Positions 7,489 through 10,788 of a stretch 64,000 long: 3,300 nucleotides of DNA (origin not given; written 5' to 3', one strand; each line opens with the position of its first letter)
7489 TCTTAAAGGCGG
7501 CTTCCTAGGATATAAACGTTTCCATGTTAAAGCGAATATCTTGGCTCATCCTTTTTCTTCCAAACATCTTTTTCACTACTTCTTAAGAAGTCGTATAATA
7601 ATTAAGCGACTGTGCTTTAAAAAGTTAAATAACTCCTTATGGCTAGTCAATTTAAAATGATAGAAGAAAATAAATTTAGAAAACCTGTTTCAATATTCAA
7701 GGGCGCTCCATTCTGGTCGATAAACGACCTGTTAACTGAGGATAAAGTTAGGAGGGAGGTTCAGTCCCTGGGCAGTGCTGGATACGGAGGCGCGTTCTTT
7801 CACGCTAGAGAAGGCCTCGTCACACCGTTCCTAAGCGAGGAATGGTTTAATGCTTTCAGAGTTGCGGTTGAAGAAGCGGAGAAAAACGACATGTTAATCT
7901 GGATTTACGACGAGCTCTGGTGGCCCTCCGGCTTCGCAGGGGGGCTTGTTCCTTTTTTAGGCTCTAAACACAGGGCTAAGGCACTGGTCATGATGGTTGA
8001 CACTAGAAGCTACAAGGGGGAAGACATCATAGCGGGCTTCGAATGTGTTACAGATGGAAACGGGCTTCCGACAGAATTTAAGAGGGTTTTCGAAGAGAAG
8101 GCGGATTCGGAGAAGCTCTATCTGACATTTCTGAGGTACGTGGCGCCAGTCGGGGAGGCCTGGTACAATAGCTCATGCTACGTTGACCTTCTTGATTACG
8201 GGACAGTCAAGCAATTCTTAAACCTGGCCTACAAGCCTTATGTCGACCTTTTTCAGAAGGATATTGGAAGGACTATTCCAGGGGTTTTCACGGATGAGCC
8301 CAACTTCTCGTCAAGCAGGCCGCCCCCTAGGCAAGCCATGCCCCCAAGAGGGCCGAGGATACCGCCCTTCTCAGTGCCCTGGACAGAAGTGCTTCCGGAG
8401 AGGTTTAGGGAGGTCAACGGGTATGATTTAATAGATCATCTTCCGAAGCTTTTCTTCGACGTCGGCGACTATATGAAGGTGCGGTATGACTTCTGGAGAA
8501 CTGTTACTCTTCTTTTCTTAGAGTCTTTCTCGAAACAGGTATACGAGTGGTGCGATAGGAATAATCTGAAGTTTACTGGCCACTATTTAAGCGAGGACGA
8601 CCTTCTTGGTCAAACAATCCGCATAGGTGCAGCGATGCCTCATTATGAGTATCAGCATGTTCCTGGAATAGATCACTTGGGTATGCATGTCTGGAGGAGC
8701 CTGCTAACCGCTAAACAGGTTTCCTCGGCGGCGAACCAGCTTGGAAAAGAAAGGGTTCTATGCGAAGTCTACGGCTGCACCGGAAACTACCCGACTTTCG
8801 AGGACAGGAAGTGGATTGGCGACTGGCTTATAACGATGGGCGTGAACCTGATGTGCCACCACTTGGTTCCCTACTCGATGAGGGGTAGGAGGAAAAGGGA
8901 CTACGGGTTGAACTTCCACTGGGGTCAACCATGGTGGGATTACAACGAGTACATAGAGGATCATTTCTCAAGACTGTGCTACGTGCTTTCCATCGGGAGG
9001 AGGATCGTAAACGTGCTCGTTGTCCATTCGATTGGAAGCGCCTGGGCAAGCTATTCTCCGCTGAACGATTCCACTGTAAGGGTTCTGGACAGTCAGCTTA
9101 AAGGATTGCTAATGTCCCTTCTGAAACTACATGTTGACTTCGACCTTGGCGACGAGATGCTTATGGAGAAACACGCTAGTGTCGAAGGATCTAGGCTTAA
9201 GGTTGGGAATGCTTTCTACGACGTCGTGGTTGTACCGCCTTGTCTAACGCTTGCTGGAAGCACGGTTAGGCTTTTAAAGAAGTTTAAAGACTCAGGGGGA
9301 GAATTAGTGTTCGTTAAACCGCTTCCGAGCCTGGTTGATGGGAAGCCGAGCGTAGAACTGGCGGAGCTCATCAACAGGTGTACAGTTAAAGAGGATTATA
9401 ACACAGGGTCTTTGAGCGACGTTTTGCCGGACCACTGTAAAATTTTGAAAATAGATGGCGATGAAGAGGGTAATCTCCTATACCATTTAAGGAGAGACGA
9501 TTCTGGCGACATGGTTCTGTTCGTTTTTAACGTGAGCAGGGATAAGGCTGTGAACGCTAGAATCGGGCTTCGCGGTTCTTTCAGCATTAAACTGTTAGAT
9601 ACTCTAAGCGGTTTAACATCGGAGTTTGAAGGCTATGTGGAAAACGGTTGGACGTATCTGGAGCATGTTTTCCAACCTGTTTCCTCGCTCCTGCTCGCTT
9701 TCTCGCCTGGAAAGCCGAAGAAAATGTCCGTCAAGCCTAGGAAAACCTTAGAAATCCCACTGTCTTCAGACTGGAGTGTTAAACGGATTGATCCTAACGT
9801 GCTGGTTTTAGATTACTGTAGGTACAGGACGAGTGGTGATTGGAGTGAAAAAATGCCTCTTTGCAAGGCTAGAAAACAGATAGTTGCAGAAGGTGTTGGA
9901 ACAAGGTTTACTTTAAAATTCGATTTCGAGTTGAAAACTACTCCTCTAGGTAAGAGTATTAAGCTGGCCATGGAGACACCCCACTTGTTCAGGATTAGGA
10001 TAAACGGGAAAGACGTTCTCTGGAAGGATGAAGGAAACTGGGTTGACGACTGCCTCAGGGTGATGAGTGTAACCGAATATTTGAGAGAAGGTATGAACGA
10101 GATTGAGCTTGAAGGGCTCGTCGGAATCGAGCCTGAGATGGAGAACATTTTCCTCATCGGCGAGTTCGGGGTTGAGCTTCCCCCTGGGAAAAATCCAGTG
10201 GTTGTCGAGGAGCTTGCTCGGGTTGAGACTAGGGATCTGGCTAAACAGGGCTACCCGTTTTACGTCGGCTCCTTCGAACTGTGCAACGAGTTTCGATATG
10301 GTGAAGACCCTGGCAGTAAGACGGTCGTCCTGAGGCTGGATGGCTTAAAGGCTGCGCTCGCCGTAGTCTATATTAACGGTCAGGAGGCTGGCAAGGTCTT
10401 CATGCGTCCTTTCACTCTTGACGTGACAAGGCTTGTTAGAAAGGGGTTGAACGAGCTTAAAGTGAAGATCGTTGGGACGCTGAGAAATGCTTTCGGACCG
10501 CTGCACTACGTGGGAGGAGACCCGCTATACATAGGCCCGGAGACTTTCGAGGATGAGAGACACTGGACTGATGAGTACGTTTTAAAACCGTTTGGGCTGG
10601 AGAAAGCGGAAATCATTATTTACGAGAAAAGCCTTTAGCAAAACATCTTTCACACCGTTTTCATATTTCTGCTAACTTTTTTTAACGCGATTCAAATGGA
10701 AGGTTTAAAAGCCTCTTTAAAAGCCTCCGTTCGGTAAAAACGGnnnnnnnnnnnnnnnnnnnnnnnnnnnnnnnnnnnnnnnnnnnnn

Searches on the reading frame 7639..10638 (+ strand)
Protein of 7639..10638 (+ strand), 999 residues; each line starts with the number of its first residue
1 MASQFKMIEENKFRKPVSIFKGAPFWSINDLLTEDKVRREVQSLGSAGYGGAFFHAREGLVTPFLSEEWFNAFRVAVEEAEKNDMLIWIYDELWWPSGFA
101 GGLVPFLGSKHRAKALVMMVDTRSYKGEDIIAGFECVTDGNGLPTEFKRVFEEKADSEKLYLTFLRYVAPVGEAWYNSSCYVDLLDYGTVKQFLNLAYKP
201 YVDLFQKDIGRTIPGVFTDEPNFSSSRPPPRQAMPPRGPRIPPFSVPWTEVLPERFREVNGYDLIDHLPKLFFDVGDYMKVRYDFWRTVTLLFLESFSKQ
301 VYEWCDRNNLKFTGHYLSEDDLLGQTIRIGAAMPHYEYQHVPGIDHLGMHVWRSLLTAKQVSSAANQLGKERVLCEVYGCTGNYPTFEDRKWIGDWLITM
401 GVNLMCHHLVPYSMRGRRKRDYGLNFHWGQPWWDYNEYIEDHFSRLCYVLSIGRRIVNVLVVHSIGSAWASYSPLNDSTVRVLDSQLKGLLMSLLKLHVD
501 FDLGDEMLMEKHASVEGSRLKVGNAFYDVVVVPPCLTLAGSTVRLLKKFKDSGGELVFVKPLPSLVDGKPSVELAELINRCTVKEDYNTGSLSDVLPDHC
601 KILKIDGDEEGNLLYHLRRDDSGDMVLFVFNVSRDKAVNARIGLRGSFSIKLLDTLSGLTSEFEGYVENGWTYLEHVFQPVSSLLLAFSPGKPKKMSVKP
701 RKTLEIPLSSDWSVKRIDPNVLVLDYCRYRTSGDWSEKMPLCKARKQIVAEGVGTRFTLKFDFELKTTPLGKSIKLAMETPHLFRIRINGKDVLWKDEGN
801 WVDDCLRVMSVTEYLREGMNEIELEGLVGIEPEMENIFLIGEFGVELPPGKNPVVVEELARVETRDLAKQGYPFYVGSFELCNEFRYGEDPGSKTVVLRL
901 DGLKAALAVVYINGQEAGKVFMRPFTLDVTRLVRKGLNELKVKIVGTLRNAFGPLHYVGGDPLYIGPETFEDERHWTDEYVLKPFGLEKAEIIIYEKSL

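Call 20: search_protein_families(library=pfam, proteins=[window:7639-10638:+], max_evalue=0.001)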
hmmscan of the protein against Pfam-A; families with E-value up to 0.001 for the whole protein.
window:7639-10638:+ (999 aa): 2 families
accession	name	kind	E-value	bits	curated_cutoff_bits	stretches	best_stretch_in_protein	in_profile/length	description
PF17132.9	Glyco_hydro_106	-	2.6e-10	39.9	29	1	247-463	314-542/743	alpha-L-rhamnosidase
PF22666.2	Glyco_hydro_2_N2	-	0.00018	22.1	27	0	884-946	55-119/167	Glycosyl hydrolase 2 galactose-binding domain-like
